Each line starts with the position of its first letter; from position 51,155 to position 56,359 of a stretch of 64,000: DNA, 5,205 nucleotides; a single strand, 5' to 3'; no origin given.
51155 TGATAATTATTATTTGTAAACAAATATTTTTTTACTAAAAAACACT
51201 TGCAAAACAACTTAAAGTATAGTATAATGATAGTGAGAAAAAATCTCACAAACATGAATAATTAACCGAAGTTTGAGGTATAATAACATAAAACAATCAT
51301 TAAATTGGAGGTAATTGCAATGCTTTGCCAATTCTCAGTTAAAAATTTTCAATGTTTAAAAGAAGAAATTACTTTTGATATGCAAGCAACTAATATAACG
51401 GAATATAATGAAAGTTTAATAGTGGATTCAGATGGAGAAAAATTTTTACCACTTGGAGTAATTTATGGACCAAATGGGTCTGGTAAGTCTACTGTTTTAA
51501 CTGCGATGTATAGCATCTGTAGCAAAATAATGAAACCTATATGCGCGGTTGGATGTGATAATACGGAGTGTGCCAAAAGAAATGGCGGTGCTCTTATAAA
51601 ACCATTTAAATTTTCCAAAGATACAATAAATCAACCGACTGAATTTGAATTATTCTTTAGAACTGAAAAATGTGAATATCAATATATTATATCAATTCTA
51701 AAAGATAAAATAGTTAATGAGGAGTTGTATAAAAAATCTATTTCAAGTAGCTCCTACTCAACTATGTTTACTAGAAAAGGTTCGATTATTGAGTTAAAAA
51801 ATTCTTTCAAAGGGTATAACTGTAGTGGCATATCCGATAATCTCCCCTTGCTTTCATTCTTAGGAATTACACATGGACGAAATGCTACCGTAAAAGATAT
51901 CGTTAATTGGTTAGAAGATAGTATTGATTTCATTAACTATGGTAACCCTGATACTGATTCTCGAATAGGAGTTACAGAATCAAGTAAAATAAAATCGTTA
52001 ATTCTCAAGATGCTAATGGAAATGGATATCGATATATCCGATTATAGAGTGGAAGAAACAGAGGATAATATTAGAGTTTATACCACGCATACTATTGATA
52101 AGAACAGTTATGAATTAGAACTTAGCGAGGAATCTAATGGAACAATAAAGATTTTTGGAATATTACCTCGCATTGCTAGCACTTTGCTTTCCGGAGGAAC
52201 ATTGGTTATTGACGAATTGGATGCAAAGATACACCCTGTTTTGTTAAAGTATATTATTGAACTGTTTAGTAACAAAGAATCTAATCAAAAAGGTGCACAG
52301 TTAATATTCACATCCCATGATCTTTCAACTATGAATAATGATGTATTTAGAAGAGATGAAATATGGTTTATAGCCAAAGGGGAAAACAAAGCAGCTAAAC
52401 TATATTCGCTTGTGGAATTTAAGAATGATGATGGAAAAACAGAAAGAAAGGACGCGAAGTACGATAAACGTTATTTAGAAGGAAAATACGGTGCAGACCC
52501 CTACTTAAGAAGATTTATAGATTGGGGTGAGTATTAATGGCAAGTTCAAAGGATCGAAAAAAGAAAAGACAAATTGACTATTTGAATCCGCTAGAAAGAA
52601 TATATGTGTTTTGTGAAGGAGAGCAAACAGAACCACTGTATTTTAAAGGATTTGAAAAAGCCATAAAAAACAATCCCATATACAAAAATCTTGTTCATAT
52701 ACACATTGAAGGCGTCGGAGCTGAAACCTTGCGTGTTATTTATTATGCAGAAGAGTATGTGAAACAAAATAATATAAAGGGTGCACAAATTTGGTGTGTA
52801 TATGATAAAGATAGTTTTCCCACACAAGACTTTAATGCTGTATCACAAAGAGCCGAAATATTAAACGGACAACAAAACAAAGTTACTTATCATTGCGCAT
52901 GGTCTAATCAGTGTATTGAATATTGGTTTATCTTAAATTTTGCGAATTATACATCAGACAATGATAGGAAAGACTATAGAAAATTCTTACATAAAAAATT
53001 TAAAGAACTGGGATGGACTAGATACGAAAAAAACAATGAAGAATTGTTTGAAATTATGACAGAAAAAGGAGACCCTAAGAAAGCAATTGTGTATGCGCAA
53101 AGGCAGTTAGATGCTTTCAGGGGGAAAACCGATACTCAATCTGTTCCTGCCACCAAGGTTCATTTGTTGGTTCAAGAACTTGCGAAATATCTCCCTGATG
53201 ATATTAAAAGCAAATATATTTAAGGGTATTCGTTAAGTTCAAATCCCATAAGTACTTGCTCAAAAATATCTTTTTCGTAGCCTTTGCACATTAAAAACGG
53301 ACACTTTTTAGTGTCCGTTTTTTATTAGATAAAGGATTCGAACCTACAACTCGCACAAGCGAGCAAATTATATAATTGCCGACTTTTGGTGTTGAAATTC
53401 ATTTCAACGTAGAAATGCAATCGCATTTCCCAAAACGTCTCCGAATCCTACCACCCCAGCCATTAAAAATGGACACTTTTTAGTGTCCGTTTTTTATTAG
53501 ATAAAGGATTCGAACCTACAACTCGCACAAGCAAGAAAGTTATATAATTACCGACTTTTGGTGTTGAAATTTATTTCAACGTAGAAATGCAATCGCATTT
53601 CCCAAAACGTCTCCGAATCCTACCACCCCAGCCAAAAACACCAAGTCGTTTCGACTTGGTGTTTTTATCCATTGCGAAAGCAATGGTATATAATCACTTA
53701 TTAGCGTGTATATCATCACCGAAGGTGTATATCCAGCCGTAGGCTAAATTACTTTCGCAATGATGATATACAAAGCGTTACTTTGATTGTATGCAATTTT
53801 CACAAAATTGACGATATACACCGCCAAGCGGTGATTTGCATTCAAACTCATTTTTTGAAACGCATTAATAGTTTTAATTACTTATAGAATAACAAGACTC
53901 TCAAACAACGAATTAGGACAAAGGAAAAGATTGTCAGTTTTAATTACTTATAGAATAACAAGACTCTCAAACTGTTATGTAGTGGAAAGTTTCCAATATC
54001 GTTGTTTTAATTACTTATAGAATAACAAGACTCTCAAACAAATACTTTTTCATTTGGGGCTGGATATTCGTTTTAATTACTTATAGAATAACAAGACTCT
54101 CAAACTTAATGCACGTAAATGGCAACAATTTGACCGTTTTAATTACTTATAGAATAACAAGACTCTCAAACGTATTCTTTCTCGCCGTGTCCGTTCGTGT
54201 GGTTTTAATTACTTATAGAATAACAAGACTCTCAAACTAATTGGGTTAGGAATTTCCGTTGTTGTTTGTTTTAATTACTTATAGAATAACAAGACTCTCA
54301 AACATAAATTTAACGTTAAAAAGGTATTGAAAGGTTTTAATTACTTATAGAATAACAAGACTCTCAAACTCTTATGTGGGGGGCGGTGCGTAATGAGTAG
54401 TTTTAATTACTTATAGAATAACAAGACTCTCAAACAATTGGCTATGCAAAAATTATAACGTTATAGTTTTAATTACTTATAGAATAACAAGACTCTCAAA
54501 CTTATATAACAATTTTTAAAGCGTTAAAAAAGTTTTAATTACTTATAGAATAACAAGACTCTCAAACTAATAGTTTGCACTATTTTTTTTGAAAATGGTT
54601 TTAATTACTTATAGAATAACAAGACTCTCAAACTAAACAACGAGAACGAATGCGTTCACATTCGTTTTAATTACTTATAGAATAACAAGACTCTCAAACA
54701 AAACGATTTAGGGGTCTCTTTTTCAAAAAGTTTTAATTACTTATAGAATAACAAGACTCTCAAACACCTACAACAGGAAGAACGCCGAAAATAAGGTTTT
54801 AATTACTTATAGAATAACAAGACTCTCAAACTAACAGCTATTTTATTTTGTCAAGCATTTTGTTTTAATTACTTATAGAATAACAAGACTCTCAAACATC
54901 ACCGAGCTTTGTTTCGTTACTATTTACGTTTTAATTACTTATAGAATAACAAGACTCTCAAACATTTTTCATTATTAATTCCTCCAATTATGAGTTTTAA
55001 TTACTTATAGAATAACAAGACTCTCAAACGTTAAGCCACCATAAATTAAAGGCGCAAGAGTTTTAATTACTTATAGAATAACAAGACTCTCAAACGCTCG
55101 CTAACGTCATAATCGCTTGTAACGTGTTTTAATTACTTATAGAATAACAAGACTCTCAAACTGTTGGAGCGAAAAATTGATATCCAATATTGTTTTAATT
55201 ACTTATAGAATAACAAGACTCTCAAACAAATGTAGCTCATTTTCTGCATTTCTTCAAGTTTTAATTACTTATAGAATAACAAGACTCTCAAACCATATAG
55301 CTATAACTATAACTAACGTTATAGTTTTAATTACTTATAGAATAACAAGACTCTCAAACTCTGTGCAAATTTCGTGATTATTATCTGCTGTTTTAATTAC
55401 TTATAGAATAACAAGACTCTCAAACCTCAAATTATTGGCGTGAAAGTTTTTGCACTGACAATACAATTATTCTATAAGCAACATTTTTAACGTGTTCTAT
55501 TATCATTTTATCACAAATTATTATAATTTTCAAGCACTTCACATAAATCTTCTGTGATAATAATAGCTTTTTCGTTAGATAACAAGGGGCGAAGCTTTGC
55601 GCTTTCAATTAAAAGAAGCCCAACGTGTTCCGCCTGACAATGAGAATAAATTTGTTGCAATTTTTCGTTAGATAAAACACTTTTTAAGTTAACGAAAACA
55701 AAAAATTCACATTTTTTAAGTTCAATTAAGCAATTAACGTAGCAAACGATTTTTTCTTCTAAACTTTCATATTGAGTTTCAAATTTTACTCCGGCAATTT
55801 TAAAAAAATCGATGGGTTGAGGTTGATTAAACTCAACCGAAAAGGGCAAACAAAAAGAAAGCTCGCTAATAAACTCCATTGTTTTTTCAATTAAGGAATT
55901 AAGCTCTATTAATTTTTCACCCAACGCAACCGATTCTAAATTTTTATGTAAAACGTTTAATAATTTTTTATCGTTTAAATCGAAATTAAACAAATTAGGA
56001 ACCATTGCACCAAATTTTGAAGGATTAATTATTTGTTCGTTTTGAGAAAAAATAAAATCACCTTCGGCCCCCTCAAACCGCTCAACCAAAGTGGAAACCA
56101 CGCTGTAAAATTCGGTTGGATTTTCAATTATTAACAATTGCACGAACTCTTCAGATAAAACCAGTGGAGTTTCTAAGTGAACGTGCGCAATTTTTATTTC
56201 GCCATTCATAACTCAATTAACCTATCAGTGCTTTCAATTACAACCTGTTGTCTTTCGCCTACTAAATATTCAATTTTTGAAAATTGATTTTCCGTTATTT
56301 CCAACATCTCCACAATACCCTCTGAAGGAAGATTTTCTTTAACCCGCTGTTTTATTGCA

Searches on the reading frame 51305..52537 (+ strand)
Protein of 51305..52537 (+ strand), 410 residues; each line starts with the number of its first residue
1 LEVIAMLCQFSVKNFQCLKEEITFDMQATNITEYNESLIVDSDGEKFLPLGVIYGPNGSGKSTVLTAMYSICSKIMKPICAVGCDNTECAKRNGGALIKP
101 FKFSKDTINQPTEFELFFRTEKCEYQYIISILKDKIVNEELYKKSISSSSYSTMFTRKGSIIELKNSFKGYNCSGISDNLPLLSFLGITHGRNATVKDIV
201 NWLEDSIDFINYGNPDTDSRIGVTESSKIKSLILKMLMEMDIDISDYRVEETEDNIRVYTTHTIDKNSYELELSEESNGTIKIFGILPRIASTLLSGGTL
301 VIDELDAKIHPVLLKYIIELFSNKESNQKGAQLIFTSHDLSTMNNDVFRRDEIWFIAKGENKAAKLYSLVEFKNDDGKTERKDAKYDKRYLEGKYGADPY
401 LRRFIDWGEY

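Call 11: search_protein_families(library=pfam, proteins=[window:51305-52537:+], max_evalue=0.001)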
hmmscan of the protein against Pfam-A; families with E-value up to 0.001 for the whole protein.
window:51305-52537:+ (410 aa): 5 families
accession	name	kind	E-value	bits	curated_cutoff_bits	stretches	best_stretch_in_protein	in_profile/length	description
PF13304.12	AAA_21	-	5.3e-28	99.4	27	2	238-343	202-303/304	AAA domain, putative AbiEii toxin, Type IV TA system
PF13175.12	AAA_15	-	2.4e-08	34.5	32.1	1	6-338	1-369/374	AAA ATPase domain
PF02463.25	SMC_N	-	1.9e-05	24.6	40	0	51-72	27-49/220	RecF/RecN/SMC N terminal domain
PF13476.12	AAA_23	-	0.00011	23.4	27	1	12-148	4-110/201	AAA domain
PF13401.12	AAA_22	-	0.00018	22.2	27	0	50-68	7-25/130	AAA domain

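Call 58: search_protein_families(library=padloc, proteins=[window:51305-52537:+], max_evalue=0.00001)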
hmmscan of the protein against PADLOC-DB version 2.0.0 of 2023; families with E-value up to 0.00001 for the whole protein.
window:51305-52537:+ (410 aa): 32 families (the best 25 are shown)
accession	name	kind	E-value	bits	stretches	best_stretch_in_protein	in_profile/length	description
PDLC02335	AbiLi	-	1.2e-83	278.9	1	3-404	46-290/326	AbiLi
PDLC02980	AriA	-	1.7e-30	105.1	2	236-344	220-304/304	-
PDLC04426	PDC-M12A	-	3e-21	74.2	1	6-362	1-342/369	-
PDLC04182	HEC-01A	-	1.3e-12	45.4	1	6-147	3-127/406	-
PDLC04176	HEC-01A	-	1.4e-12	45.6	0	277-362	257-338/371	-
PDLC02979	AriA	-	4.1e-12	44.6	1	6-147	1-105/373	-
PDLC04608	PDC-M38A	-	6.2e-10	37.3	1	49-343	26-316/367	-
PDLC04391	PDC-M07A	-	1.7e-09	35.2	1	231-357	234-361/412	-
PDLC04392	PDC-M07A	-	2e-09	35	1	236-344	247-352/432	-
PDLC04135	mad3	-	2.5e-09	35.2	0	52-68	26-42/374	mads_3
PDLC03878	NsnB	-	3.8e-09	34.8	1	45-341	18-279/345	-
PDLC04178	HEC-01A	-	7.1e-09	33.2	0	255-360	244-348/399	-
PDLC00069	GajA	-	1.4e-08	31.6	1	299-392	337-426/687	AAA ATPase domain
PDLC04213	HEC-02A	-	1.8e-08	32.3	0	264-341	198-274/337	-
PDLC00284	PtuA1|PtuA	-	2e-08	31.5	0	50-88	85-123/545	AAA ATPase domain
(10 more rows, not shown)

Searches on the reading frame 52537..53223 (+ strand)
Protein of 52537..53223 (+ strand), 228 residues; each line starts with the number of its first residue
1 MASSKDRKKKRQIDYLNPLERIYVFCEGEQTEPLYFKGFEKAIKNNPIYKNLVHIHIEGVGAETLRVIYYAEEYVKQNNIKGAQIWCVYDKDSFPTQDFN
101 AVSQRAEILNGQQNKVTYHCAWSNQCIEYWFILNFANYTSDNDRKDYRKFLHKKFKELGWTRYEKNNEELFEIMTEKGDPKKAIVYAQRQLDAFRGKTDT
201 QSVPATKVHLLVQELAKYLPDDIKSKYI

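Call 11: search_protein_families(library=pfam, proteins=[window:52537-53223:+], max_evalue=0.001)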
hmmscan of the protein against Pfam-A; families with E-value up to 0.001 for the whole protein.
window:52537-53223:+ (228 aa): 1 family
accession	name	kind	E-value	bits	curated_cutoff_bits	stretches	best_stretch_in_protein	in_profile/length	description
PF13707.11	RloB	-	1.2e-34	120.6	31.5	1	22-215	1-195/195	RloB-like protein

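Call 58: search_protein_families(library=padloc, proteins=[window:52537-53223:+], max_evalue=0.00001)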
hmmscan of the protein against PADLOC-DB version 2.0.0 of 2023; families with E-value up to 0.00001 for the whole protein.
window:52537-53223:+ (228 aa): 1 family
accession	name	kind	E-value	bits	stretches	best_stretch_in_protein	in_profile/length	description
PDLC02337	AbiLii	-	6.2e-25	86.8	1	7-224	20-94/170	AbiLii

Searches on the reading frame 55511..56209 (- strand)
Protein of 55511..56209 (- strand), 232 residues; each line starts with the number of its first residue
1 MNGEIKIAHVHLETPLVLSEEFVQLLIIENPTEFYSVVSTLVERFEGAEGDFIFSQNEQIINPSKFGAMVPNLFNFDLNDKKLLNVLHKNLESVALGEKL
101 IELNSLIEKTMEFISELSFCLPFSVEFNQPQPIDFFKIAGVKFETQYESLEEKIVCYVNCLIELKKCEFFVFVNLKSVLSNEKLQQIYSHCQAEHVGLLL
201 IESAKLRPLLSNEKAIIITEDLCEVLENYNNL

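Call 58: search_protein_families(library=padloc, proteins=[window:55511-56209:-], max_evalue=0.00001)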
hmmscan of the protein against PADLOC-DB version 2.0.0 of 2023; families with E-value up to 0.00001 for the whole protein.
window:55511-56209:- (232 aa): 20 families
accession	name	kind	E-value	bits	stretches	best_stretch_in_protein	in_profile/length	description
PDLC02138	Csn2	-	3e-67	224.9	1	5-229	2-227/228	-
PDLC02119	Csn2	-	1.5e-54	183.3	1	6-225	2-221/221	-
PDLC02137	Csn2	-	3.5e-45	152.7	1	6-225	2-220/220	-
PDLC01257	Csn2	-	6.8e-43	144.9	1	6-224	2-220/221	CAS-II-A; acquisition_associated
PDLC02131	Csn2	-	2.6e-42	143.2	1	6-225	2-220/220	-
PDLC01023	Csn2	-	2.8e-37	126.7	1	6-225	1-222/222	CRISPR type II-A/NMEMI-associated protein Csn2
PDLC01648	Csn2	-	9.2e-27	92.1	1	47-221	4-174/175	CAS-II-A; acquisition_associated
PDLC02140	Csn2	-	5.7e-20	70.4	1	13-225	9-222/223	-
PDLC02134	Csn2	-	2.3e-18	64.8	1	18-205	14-201/224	-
PDLC02127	Csn2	-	1.2e-17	62.3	1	10-224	6-225/226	-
PDLC02121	Csn2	-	9.1e-17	59.6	1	6-207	2-201/218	-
PDLC02144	Csn2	-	2.3e-15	54.7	1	9-225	5-219/220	-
PDLC02148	Csn2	-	3.8e-15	54.5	1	24-226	20-215/215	-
PDLC01371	Csn2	-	3.9e-15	54.3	1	6-208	2-202/218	CAS-II-A; acquisition_associated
PDLC01380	Csn2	-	3e-10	38.3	1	18-208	12-200/219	CAS-II-A; acquisition_associated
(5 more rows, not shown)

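Call 59: search_protein_families(library=pfam, proteins=[window:55511-56209:-], max_evalue=0.00001)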
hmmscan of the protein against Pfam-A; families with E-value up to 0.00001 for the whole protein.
window:55511-56209:- (232 aa): 1 family
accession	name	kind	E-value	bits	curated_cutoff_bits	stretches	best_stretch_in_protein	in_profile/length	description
PF09711.16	Cas_Csn2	-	6.8e-21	75.2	23.7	1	46-222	3-181/181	CRISPR-associated protein (Cas_Csn2)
